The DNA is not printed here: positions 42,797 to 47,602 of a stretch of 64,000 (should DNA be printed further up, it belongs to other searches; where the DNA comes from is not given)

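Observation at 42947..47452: Giant Ser/Thr-kinase - NB-ARC (STAND) - TPR protein: candidate novel conflict/defence or signalling system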

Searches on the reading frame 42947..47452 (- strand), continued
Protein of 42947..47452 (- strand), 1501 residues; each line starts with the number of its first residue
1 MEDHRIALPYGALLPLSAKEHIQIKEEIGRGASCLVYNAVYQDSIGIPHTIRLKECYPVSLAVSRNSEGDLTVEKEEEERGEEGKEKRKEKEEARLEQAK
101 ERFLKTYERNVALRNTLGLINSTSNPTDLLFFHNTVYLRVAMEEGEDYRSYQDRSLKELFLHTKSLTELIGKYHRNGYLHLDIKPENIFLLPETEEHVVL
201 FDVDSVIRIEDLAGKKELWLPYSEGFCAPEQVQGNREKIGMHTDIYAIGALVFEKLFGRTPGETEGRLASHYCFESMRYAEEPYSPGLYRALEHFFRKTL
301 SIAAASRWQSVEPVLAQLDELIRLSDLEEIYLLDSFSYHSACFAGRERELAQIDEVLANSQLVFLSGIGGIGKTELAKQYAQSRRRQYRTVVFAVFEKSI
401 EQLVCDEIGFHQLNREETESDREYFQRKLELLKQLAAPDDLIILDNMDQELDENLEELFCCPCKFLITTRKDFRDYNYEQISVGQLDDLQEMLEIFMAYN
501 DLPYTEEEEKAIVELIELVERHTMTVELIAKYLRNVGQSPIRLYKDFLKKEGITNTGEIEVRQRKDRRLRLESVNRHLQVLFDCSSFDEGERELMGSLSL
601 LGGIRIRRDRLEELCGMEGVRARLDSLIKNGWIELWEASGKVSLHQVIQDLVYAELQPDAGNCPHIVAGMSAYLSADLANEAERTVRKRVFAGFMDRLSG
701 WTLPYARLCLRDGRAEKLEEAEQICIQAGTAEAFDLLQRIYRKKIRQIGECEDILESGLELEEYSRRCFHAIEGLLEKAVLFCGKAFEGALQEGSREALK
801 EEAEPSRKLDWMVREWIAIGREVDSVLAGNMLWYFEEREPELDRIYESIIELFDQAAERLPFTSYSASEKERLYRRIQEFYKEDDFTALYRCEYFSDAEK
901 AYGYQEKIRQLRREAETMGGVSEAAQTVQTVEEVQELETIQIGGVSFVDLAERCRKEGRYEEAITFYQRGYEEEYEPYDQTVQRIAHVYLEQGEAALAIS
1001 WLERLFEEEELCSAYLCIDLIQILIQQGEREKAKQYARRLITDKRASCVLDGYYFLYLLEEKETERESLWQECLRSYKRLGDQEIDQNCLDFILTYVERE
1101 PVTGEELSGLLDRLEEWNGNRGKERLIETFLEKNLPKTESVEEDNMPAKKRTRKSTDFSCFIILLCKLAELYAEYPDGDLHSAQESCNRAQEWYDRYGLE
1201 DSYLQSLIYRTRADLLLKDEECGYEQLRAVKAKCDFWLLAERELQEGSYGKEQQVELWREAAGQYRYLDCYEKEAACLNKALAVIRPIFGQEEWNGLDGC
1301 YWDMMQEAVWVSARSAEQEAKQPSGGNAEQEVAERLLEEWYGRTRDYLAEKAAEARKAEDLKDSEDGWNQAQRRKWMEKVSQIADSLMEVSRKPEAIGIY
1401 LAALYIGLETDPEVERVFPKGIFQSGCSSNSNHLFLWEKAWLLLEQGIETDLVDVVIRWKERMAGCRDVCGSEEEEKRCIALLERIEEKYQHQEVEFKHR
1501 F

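Call 13: find_encoding_contigs(protein=P0099, flank=8000, max_places=3)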
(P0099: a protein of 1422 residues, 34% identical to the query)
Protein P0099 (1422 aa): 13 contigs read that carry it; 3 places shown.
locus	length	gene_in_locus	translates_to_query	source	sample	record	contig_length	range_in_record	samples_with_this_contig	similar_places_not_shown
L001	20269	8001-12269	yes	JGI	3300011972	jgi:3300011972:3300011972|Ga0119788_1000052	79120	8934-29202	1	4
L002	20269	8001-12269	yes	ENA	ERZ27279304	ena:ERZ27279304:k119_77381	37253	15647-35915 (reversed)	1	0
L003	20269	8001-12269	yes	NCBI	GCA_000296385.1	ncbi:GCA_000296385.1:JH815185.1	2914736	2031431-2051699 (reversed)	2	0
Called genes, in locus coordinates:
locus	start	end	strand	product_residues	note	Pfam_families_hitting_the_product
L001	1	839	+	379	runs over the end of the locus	PF05816:TelA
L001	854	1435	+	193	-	PF02342:TerD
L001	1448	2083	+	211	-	PF02342:TerD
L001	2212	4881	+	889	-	PF00690:Cation_ATPase_N, PF00122:E1-E2_ATPase, PF00702:Hydrolase, PF13246:Cation_ATPase, PF08282:Hydrolase_3 (weak), PF00689:Cation_ATPase_C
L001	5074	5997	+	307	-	-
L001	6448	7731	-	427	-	-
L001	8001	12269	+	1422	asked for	PF00069:Pkinase, PF00931:NB-ARC (weak), PF13401:AAA_22 (weak), PF20720:nSTAND3 (faint)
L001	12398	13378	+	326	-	PF08378:NERD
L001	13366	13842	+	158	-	PF13353:Fer4_12, PF04055:Radical_SAM (weak)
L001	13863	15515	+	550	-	PF13597:NRDD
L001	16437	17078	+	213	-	PF12787:EcsC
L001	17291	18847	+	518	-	PF12072:RNase_Y_N, PF00013:KH_1 (weak), PF01966:HD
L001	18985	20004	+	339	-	PF01473:Choline_bind_1 (weak), PF19127:Choline_bind_3, PF19085:Choline_bind_2 (weak)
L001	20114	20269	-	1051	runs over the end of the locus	PF02837:Glyco_hydro_2_N, PF22666:Glyco_hydro_2_N2, PF00703:Glyco_hydro_2, PF02836:Glyco_hydro_2_C, PF02929:Bgal_small_N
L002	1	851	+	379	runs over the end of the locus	PF05816:TelA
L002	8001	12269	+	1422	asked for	PF00069:Pkinase, PF00931:NB-ARC (weak), PF13401:AAA_22 (weak), PF20720:nSTAND3 (faint)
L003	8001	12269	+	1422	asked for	PF00069:Pkinase, PF00931:NB-ARC (weak), PF13401:AAA_22 (weak), PF20720:nSTAND3 (faint)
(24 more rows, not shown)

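Call 14: find_encoding_contigs(protein=P0037, flank=8000, max_places=3)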
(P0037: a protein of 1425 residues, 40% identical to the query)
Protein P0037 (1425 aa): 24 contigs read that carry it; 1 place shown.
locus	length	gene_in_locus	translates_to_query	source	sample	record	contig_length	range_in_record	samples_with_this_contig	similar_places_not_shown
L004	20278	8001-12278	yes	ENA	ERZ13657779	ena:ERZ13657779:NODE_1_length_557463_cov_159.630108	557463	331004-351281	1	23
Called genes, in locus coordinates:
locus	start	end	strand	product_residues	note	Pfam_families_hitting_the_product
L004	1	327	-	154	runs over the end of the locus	PF00165:HTH_AraC (weak), PF12833:HTH_18, PF00165:HTH_AraC (weak)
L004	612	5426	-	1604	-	PF00270:DEAD, PF00271:Helicase_C, PF00580:UvrD-helicase, PF13245:AAA_19, PF13401:AAA_22 (weak), PF00580:UvrD-helicase, PF13361:UvrD_C, PF13538:UvrD_C_2, +3 more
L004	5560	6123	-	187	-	PF05685:Uma2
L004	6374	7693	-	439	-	-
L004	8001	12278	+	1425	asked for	PF00069:Pkinase, PF00931:NB-ARC, PF13191:AAA_16 (faint), PF13401:AAA_22 (weak), PF20720:nSTAND3 (weak)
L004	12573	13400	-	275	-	PF08011:PDDEXK_9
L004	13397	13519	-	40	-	-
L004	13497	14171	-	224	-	PF09820:AAA-ATPase_like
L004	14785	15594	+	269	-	PF00226:DnaJ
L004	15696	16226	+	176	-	-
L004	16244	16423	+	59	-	-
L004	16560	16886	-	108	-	PF01381:HTH_3 (weak), PF13443:HTH_26 (weak)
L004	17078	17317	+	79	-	-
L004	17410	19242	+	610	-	-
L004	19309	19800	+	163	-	-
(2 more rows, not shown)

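Call 15: find_encoding_contigs(protein=P0022, flank=8000, max_places=3)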
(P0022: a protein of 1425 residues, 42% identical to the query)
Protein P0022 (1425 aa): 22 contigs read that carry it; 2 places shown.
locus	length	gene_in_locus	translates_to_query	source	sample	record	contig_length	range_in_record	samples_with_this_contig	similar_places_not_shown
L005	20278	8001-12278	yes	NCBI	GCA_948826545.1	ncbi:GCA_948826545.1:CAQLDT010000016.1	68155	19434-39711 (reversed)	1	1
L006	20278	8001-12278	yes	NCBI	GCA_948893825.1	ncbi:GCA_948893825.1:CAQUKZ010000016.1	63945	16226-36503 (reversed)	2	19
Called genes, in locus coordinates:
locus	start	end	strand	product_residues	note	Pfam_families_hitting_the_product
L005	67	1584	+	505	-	PF00005:ABC_tran, PF13304:AAA_21 (faint), PF00005:ABC_tran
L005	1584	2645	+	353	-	PF02653:BPD_transp_2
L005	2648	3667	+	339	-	PF02653:BPD_transp_2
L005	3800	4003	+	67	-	-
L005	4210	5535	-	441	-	-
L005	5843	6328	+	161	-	PF13353:Fer4_12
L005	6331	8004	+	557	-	PF13597:NRDD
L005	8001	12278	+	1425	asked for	PF00069:Pkinase, PF13176:TPR_7 (faint), PF13181:TPR_8 (faint), PF13424:TPR_12 (faint), PF14559:TPR_19 (faint), PF13428:TPR_14 (faint)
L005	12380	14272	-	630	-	PF06874:FBPase_2, PF00149:Metallophos (faint)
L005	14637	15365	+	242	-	PF09359:VTC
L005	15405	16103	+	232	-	PF16316:DUF4956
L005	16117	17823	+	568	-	PF14262:Cthe_2159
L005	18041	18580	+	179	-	PF14242:DUF4342 (weak)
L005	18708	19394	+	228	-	PF00072:Response_reg, PF00486:Trans_reg_C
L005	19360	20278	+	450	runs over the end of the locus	PF00512:HisKA, PF02518:HATPase_c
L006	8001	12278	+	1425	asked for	PF00069:Pkinase, PF13176:TPR_7 (faint), PF13181:TPR_8 (faint), PF13424:TPR_12 (faint), PF14559:TPR_19 (faint), PF13428:TPR_14 (faint)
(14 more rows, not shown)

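Call 20: find_related_loci(query=A2, collection=genome_contigs, flank=10000)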
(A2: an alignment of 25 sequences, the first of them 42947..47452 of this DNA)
Query A2 (1501 aa) in genome_contigs; peptide patterns used: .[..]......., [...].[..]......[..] (x = any residue, [..] = any of these).
599 stretches matched a pattern (row limit reached: there are more); 338 encode a relative of the query (tblastn E <= 1e-3); the best 80 are kept; 79 distinct loci.
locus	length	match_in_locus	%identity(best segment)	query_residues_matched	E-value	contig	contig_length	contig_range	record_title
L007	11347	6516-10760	42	1-1498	0e+0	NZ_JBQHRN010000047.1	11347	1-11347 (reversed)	Clostridium sp. HCP1S3_C6 contig00047, whole genome shotgun sequence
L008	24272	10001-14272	42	1-1498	0e+0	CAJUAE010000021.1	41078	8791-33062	MAG TPA_asm: uncultured Lachnospiraceae bacterium isolate MGBC120144 genome assembly, contig: MGBC120144.21, whole genom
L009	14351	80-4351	42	1-1498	0e+0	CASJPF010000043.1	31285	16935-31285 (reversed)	MAG: Lachnospiraceae bacterium isolate G1-1A_111220.8_1677753948 genome assembly, contig: NODE_625_length_31285_cov_10.7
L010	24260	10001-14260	44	1-1500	0e+0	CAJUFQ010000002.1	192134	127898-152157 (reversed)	MAG TPA_asm: uncultured Lachnospiraceae bacterium isolate MGBC131735 genome assembly, contig: MGBC131735.2, whole genome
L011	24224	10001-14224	42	1-1498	0e+0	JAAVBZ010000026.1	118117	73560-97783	MAG: Lachnospiraceae bacterium isolate Mgla_MAG_25-bin_14 c_000000037967, whole genome shotgun sequence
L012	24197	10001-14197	41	1-1498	0e+0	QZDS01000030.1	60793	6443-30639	Bacterium 1xD8-48 strain 1xD8-48 Scaffold30_1, whole genome shotgun sequence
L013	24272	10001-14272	42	1-1498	0e+0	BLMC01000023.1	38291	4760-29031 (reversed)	Lachnospiraceae bacterium IMSAGC_011 DNA, IMSAGC_011_contig_23, whole genome shotgun sequence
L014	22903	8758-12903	38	23-1498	0e+0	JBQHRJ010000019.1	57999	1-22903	Lachnospiraceae bacterium HCP1S3_C2 contig00019, whole genome shotgun sequence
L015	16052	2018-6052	38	1-1404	0e+0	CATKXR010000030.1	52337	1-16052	MAG TPA_asm: uncultured Lachnospiraceae bacterium isolate MGG03618_1680015494 genome assembly, contig: ERR2844015_2250,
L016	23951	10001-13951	38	1-1363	0e+0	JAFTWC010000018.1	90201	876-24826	MAG: Lachnospiraceae bacterium isolate RGIG4203 Roe_deer_Colon-3__c1827, whole genome shotgun sequence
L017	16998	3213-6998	36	1-1297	0e+0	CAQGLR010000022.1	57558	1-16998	MAG TPA_asm: uncultured Lachnospiraceae bacterium isolate MGBC125166 genome assembly, contig: MGBC125166.22, whole genom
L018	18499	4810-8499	37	3-1281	0e+0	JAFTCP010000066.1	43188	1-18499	MAG: Synergistaceae bacterium isolate RGIG3696 Goat_Rumen.Co__c862652, whole genome shotgun sequence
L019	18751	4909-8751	35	1-1304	0e+0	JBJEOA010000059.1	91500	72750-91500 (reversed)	MAG: Lachnospiraceae bacterium isolate LOHA14_bin.036 NODE_70_length_91500_cov_11.672404, whole genome shotgun sequence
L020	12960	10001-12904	40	1-1007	0e+0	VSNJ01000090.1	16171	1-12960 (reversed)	MAG: Lachnospiraceae bacterium isolate SC1116_S22_bin.13 SC1116_S22_SC1116_S22_bin.13_contig_90, whole genome shotgun se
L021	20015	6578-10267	35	1-1265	0e+0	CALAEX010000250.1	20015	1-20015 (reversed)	MAG TPA_asm: uncultured Lachnospiraceae bacterium isolate SRR6425826_bin.44_CONCOCT_v1.1_MAG genome assembly, contig: ER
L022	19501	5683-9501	36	1-1281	0e+0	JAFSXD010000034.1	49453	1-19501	MAG: Selenomonadaceae bacterium isolate RGIG3554 Goat_Rumen.Co__c1152047, whole genome shotgun sequence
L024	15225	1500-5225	35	1-1270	0e+0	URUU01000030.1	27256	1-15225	uncultured Lachnospiraceae bacterium isolate UMGS1375 genome assembly, contig: NODE_1111_length_27256_cov_16.261498, who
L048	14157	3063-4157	34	300-656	6e-46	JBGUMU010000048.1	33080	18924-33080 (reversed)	MAG: Bacilli bacterium isolate ruminal_MAG_226 ruminal_MAG_226_contig_0048, whole genome shotgun sequence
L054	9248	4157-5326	29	343-730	2e-42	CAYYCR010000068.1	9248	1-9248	MAG TPA_asm: uncultured Muribaculaceae bacterium isolate SRP287540_co2_371 genome assembly, contig: NODE_8349_length_924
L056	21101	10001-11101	33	309-668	2e-42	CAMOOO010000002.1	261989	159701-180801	MAG: uncultured Clostridia bacterium isolate SRR873608_bin.182_metaWRAP_v1.3_MAG genome assembly, contig: NODE_21_length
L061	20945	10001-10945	36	342-656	6e-41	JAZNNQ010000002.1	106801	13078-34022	MAG: Eubacteriales bacterium isolate T1900044654_TS20190120.MAGScoT_cleanbin_000015 SGB_1466_k141_791315, whole genome s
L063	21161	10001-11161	28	309-694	4e-38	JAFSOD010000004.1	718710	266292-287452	MAG: Bacilli bacterium isolate RGIG3320 Goat_Reticulum-5__c320, whole genome shotgun sequence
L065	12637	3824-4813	33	343-674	6e-44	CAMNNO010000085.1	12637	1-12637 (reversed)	MAG: uncultured Blautia sp. isolate SRR873598_bin.26_metaWRAP_v1.3_MAG genome assembly, contig: NODE.10716_length_12637_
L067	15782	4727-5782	34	311-657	1e-34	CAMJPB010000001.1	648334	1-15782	MAG: uncultured Bacillales bacterium isolate SRR12081298_bin.4_metaWRAP_v1.3_MAG genome assembly, contig: ERZ12289774.3,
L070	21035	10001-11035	29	329-670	1e-32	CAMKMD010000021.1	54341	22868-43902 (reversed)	MAG: uncultured Ruminococcus sp. isolate SRR12081302_bin.91_metaWRAP_v1.3_MAG genome assembly, contig: ERZ12289775.729,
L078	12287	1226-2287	29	319-670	4e-25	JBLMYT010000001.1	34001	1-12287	MAG: Candidatus Omnitrophota bacterium isolate MAG222 PRJNA951521_bin77_renamed_0, whole genome shotgun sequence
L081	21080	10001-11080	29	343-675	1e-24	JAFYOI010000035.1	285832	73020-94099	MAG: Clostridia bacterium isolate RGIG7273 Water_buffalos_Cecum-4__c527147, whole genome shotgun sequence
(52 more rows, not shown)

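Call 34: find_encoding_contigs(protein=P0065, flank=8000, max_places=2)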
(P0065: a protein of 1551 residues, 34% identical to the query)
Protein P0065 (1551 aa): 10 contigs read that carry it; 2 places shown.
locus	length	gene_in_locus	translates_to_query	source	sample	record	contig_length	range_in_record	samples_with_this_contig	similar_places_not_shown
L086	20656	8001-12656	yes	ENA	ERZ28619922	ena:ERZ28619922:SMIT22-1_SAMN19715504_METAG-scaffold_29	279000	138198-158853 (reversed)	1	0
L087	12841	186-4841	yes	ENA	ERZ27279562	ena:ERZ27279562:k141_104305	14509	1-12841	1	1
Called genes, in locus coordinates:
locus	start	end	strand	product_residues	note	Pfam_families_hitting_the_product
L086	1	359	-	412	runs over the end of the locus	PF03104:DNA_pol_B_exo1, PF13482:RNase_H_2, PF10108:DNA_pol_B_exo2 (weak)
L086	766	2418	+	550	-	PF13396:PLDc_N, PF24402:iHKD (faint), PF13091:PLDc_2, PF00614:PLDc (weak), PF13091:PLDc_2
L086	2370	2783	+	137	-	-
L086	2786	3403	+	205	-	PF01330:RuvA_N, PF14520:HHH_5, PF07499:RuvA_C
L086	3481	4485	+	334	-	PF05496:RuvB_N, PF01078:Mg_chelatase (faint), PF00004:AAA, PF07728:AAA_5 (weak), PF17864:AAA_lid_4, PF05491:WHD_RuvB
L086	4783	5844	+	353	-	PF00579:tRNA-synt_1b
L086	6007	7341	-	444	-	-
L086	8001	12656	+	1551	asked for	-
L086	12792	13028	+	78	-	PF08279:HTH_11 (weak)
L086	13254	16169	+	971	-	-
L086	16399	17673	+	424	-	PF13308:YARHG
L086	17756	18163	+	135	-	-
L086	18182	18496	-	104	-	PF12844:HTH_19, PF13560:HTH_31 (weak), PF01381:HTH_3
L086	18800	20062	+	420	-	PF26373:MamC (faint)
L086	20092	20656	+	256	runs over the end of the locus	-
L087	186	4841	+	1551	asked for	-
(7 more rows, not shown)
